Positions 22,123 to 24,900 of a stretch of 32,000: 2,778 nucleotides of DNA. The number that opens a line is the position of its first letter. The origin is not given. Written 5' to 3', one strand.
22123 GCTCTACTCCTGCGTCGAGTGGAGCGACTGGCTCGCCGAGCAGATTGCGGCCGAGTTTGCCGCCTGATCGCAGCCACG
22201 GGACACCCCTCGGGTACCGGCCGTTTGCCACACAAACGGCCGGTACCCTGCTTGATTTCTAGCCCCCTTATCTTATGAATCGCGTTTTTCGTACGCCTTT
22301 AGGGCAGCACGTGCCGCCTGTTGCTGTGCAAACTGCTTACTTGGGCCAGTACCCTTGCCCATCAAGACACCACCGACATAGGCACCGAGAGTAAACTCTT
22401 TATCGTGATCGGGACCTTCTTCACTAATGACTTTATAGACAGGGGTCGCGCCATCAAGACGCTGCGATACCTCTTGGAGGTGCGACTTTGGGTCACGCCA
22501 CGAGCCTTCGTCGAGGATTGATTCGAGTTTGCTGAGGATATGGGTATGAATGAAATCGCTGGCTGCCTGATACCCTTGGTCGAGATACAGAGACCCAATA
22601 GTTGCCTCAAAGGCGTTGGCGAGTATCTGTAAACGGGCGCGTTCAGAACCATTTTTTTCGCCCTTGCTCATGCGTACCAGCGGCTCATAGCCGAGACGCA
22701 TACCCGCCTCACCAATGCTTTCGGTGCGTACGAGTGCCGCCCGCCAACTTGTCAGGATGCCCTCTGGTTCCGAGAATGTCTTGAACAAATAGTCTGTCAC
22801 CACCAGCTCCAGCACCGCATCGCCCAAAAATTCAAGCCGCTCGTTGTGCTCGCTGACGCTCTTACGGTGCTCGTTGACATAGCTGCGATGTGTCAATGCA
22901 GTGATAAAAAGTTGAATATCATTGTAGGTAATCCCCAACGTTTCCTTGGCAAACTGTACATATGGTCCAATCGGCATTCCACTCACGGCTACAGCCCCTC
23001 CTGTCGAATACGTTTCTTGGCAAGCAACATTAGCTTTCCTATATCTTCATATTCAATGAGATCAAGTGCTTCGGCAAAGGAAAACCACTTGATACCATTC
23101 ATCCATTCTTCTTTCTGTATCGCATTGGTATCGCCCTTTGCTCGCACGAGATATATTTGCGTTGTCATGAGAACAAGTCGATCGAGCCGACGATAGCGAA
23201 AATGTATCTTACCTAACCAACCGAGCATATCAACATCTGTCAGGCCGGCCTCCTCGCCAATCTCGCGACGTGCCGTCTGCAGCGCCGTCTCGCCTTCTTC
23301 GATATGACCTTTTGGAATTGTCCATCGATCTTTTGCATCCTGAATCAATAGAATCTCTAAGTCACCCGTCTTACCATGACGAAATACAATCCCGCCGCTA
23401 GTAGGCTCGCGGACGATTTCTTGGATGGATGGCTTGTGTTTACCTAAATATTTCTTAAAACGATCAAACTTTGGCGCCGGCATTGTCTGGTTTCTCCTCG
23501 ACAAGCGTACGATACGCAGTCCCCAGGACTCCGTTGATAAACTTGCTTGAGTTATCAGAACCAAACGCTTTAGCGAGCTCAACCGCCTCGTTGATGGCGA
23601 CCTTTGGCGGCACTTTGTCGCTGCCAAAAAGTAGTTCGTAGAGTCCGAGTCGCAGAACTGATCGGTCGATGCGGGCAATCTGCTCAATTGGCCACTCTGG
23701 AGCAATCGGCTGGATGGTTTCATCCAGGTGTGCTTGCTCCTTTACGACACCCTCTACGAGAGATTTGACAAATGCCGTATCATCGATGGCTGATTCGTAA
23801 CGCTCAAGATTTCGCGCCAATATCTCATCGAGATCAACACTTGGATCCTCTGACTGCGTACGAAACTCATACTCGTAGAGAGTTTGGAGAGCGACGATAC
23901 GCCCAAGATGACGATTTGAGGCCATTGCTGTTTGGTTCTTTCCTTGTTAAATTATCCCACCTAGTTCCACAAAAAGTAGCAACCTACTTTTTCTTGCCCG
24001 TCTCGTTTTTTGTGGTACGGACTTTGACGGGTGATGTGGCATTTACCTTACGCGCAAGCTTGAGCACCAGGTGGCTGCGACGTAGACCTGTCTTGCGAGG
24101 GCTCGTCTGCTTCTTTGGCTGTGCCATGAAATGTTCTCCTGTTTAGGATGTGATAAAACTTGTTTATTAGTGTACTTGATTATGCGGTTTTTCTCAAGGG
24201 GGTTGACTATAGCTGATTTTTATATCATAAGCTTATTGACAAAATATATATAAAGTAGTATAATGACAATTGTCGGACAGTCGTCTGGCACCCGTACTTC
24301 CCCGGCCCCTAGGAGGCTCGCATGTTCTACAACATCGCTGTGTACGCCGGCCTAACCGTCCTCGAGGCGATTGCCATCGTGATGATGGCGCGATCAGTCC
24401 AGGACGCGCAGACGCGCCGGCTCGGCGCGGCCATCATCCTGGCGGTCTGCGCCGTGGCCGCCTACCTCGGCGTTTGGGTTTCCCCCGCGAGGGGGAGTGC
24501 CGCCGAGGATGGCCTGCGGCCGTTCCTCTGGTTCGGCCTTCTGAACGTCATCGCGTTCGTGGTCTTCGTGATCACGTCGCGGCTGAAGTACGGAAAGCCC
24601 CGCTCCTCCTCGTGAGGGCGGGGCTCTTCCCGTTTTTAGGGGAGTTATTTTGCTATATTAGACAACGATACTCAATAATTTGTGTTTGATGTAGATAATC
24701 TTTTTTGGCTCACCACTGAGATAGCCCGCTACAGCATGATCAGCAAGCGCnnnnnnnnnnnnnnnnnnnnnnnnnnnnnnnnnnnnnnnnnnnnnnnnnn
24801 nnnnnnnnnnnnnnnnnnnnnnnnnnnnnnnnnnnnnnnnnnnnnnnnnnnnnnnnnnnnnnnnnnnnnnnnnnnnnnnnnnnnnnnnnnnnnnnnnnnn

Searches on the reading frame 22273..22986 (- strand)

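Call 46: search_protein_families(library=pfam, proteins=[window:22273-22986:-], max_evalue=0.0001)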
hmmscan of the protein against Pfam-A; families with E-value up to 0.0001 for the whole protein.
window:22273-22986:- (237 aa): 4 families
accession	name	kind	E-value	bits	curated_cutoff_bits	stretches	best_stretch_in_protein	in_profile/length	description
PF14622.11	Ribonucleas_3_3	-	5.9e-37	127.1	35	1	23-153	1-127/128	Ribonuclease-III-like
PF00636.31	Ribonuclease_3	-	7.4e-21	75.3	27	1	49-138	1-102/102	Ribonuclease III domain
PF00035.32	dsrm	-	2.3e-16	60.6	23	1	166-230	1-64/66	Double-stranded RNA binding motif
PF22935.1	RM44_endonuclase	-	1.8e-06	28.5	27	1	22-133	18-139/139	Large ribosomal subunit protein mL44, endonuclease domain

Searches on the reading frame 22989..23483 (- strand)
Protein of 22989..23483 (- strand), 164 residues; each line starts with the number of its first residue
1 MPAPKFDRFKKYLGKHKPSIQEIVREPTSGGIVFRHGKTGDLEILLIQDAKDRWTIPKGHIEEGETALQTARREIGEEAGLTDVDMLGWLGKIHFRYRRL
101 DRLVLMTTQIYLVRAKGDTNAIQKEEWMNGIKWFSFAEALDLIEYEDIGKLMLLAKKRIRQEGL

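Call 3: search_protein_families(library=pfam, proteins=[window:22989-23483:-], max_evalue=0.01)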
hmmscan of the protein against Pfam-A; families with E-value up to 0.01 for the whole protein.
window:22989-23483:- (164 aa): 1 family
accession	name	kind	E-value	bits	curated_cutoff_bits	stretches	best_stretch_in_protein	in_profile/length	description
PF00293.34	NUDIX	-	2e-18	67.1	21.1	1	33-142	9-121/134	NUDIX domain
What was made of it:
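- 22989..23483 (-): Separate stand-alone Nudix gene of the Ap4A-hydrolase type, lying between nusB and rnc. It is context for the finding, not part of the insert. Call 3: PF00293, E = 2e-18.
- Checked: The stand-alone Nudix gene at 22989-23483 is real (PF00293, E = 2e-18, call 3).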

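Call 53: search_protein_families(library=ncbifam, proteins=[window:22989-23483:-], max_evalue=0.01)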
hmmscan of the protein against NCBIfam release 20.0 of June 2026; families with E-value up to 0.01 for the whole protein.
window:22989-23483:- (164 aa): 16 families
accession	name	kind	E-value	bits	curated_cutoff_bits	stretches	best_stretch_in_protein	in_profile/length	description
NF052459.1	OxoGTPPhMutT1Mycb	equivalog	1.1e-08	34.6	475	1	29-152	4-122/292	8-oxo-(d)GTP phosphatase MutT1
NF008736.0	PRK11762.1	equivalog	2.4e-07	30.4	169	1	55-153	77-176/186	ADP compounds hydrolase NudE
NF001938.0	PRK00714.1-5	equivalog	7.7e-07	28.6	116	1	47-88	40-81/172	RNA pyrophosphohydrolase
NF001936.0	PRK00714.1-3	equivalog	1.1e-06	28.6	118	1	47-89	30-72/155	RNA pyrophosphohydrolase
NF006961.0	PRK09438.1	equivalog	2.4e-06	27.1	103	1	39-93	17-77/151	dihydroneopterin triphosphate diphosphatase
NF041652.1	Nud_hyd_Dein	equivalog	3.1e-06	27.5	200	1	47-142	30-130/152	Nudix hydrolase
TIGR00586.1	mutt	equivalog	5.3e-06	26.5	97.9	1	50-116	30-91/129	8-oxo-dGTP diphosphatase MutT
NF001934.0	PRK00714.1-1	equivalog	1.2e-05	24.8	241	1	51-111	30-91/176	RNA pyrophosphohydrolase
NF006530.0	PRK08999.1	equivalog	1.5e-05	24.2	245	1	49-110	30-89/315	Nudix family hydrolase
NF008044.0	PRK10776.1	equivalog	4.2e-05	23.4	148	1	52-116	31-90/130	8-oxo-dGTP diphosphatase MutT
NF001937.0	PRK00714.1-4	equivalog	9.4e-05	22.1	139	1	50-105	29-85/161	RNA pyrophosphohydrolase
NF001935.0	PRK00714.1-2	equivalog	0.00099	18.6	259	1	51-84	30-63/183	RNA pyrophosphohydrolase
TIGR02705.1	nudix_YtkD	equivalog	0.0015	18.1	154.4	1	47-94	40-86/156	RNA deprotection pyrophosphohydrolase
NF001299.0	PRK00241.1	equivalog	0.0017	17.8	158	1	51-98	158-204/263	NAD(+) diphosphatase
NF050029.2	TransRepNtr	equivalog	0.0077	15.7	400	1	39-160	33-157/245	ADPR responsive transcriptional repressor NtrR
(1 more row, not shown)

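Call 54: search_solved_structures(query=window:22989-23483:-, max_evalue=0.001)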
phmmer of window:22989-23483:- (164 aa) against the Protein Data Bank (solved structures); distinct sequences matched with E-value up to 0.001: 46.
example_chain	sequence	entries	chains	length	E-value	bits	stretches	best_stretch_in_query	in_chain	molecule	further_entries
3i7u_A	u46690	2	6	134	2.9e-14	56.5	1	25-150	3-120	AP4A hydrolase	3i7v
1vc8_A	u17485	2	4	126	1.2e-10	44.8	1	29-153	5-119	Ndx1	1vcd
1vc9_A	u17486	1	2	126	3.1e-10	43.5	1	29-153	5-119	Ndx1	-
4ilq_A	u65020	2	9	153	6.2e-09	39.2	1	50-159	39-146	CT771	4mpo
3u53_A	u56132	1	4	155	5.4e-08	36.1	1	42-148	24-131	Bis(5'-nucleosyl)-tetraphosphatase [asymmetrical]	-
1kt9_A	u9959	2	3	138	5.6e-08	36.1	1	30-152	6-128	Diadenosine Tetraphosphate Hydrolase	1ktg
1xsa_A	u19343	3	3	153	3.5e-07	33.5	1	42-148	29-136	Bis(5'-nucleosyl)-tetraphosphatase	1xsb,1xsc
4ick_A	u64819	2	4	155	3.7e-07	33.4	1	42-148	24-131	Bis(5'-nucleosyl)-tetraphosphatase [asymmetrical]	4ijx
5gg5_A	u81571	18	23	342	7.5e-06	29.2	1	36-153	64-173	Hydrolase, NUDIX family protein | NUDIX family protein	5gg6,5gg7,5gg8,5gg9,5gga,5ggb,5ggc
3gg6_A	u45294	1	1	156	0.00013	25.2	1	43-82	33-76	Nucleoside diphosphate-linked moiety X motif 18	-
3i9x_A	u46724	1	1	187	0.00021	24.5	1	52-88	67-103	mutT/nudix family protein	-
9t4c_A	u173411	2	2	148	0.00025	24.2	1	40-138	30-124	Diphosphoinositol polyphosphate phosphohydrolase 1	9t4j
5otn_A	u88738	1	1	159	0.00027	24.1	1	53-114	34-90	Nudix (Nucleoside diphosphate linked moiety X)-type motif 1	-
5ws7_A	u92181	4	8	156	0.00028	24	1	52-111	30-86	7,8-dihydro-8-oxoguanine triphosphatase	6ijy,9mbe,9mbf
3smd_A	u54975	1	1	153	0.00028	24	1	43-140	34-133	MutT/NUDIX family protein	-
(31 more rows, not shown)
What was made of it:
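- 22989..23483 (-): Call 54: Aquifex Ap4A hydrolase 3i7u at E = 2.9e-14, then Ndx1, CT771, NUDT2 and 1kt9.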

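Call 82: search_protein_families(library=padloc, proteins=[window:22989-23483:-], max_evalue=0.01)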
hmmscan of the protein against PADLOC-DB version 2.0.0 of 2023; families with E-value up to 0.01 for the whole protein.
window:22989-23483:- (164 aa): 1 family
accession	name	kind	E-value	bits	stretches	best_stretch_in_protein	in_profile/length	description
PDLC04899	PDC-S07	-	3.6e-06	24.7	1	50-129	31-108/135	-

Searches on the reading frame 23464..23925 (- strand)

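Call 46: search_protein_families(library=pfam, proteins=[window:23464-23925:-], max_evalue=0.0001)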
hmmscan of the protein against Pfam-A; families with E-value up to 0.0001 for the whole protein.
window:23464-23925:- (153 aa): 1 family
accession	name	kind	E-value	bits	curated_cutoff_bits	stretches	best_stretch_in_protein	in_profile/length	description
PF01029.23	NusB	-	3.6e-36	124.9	23.1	1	9-139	4-133/133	NusB family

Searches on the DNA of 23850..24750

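Call 47: search_rna_families(source=window, start=23850, end=24750, threshold=evalue, max_evalue=1)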
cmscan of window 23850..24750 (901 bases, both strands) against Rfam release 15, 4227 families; matches with E-value up to 1: 1.
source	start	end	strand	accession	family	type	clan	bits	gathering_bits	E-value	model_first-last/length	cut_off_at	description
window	24597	24706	+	RF02837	anti-hemB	Gene; sRNA;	-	18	49.5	0.18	1-81/81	no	Burkholderia RNA 7 (anti-hemB)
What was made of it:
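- Tried and rejected: An Rfam scan of the GC-rich stretch downstream of leuS found nothing credible (call 47).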
